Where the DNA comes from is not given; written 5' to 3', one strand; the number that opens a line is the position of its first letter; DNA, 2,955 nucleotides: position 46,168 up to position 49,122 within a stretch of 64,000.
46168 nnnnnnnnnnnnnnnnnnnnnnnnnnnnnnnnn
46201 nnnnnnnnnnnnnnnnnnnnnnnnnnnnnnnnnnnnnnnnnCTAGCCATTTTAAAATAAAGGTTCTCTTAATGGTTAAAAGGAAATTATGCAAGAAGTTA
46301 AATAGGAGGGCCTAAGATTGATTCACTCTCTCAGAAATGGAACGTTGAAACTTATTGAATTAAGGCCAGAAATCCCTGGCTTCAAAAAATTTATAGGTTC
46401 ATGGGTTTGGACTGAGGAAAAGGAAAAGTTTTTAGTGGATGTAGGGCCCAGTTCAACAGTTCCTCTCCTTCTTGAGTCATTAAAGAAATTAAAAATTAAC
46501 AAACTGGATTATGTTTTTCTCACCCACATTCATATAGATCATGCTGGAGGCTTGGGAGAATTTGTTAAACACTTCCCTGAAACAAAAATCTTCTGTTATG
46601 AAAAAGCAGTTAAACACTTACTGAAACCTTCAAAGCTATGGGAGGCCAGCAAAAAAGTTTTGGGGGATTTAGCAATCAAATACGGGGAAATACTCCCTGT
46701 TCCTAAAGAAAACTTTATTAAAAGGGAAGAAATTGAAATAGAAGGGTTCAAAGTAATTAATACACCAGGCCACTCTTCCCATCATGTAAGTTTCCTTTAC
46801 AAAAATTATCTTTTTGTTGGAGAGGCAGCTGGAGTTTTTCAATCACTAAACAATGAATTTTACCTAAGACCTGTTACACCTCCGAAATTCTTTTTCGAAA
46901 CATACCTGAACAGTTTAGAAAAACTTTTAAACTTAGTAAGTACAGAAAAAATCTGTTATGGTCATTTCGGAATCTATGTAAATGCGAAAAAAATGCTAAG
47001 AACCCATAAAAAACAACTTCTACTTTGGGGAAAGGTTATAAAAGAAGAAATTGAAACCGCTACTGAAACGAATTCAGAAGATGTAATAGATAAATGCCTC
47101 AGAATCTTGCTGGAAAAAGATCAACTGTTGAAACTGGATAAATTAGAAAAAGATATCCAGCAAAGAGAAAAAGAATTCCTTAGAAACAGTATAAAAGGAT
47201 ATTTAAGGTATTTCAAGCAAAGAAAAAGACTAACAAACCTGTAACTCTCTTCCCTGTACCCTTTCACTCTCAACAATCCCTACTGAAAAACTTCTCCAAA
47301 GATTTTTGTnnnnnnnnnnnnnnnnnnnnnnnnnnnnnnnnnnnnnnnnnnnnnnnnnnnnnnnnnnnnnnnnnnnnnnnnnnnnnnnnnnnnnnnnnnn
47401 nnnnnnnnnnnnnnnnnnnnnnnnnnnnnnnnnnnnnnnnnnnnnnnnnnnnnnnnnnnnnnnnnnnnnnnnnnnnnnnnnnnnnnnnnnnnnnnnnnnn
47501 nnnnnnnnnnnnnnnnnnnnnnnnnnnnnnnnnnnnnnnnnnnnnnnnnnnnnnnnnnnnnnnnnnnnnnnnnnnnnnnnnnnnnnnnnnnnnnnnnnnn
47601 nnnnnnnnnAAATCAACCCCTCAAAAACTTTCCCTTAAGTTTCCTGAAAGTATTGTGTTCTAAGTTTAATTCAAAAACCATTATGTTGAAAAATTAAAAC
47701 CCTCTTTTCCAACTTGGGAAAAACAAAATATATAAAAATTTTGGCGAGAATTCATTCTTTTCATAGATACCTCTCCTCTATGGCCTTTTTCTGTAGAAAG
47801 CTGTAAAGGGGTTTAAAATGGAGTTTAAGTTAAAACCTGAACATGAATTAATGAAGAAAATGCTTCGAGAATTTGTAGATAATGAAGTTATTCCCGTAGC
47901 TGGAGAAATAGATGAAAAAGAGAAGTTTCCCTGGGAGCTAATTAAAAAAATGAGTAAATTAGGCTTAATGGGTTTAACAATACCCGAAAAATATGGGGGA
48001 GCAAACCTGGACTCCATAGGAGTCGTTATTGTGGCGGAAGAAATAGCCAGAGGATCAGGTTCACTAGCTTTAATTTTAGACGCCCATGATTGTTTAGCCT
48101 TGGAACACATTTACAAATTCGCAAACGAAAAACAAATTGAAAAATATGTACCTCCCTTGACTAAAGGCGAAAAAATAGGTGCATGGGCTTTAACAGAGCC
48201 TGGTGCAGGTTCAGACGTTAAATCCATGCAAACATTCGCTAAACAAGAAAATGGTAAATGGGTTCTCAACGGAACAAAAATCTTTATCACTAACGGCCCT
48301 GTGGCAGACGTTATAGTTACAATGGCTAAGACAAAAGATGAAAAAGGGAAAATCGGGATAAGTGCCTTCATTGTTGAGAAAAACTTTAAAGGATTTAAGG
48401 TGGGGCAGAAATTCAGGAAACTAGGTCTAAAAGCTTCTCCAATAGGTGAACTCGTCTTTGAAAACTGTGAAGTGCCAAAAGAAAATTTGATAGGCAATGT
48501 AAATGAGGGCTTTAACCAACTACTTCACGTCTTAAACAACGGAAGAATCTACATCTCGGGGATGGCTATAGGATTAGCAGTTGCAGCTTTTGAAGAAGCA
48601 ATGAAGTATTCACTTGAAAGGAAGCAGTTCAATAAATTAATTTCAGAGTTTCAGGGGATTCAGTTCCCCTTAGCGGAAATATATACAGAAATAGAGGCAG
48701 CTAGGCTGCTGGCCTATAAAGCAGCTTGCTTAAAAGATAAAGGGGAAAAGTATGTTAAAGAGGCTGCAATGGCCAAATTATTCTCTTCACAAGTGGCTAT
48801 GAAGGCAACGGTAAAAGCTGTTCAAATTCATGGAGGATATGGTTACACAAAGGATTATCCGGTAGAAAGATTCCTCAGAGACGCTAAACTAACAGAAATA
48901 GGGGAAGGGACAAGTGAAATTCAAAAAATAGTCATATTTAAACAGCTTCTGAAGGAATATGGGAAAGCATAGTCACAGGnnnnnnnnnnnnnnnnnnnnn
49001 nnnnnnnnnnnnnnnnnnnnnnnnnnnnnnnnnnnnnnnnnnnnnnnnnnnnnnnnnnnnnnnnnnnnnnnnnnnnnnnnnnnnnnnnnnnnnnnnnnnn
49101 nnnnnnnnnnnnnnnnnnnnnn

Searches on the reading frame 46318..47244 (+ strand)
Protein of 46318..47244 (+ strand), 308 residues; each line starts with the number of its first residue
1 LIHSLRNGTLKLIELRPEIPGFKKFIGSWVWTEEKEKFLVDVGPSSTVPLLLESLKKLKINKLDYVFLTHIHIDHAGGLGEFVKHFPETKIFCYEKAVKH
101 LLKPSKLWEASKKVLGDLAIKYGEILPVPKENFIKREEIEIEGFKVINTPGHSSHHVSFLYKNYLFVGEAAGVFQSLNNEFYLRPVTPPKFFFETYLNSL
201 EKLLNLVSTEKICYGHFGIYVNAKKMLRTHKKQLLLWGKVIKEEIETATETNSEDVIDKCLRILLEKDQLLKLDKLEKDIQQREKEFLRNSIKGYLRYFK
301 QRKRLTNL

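Call 88: search_protein_families(library=padloc, proteins=[window:46318-47244:+], max_evalue=0.001)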
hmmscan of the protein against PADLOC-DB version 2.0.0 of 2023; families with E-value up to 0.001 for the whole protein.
window:46318-47244:+ (308 aa): 1 family
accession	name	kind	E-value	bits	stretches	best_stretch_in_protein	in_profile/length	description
PDLC03854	LmuA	-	9.8e-08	29.5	1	32-89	23-83/345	-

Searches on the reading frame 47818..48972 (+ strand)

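Call 33: search_protein_families(library=pfam, proteins=[window:47818-48972:+], max_evalue=0.001)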
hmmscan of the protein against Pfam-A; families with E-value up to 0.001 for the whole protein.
window:47818-48972:+ (384 aa): 4 families
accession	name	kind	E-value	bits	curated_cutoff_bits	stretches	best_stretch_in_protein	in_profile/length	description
PF00441.29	Acyl-CoA_dh_1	-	1.4e-48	165.3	22.4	1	229-377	1-149/150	Acyl-CoA dehydrogenase, C-terminal domain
PF02771.21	Acyl-CoA_dh_N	-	1.3e-35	122.6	22.9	1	7-118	2-113/113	Acyl-CoA dehydrogenase, N-terminal domain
PF02770.24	Acyl-CoA_dh_M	-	6.5e-29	100.4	33.3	1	122-217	1-97/97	Acyl-CoA dehydrogenase, middle domain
PF08028.16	Acyl-CoA_dh_2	-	3.3e-22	79.6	22.7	1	245-360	2-127/134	Acyl-CoA dehydrogenase, C-terminal domain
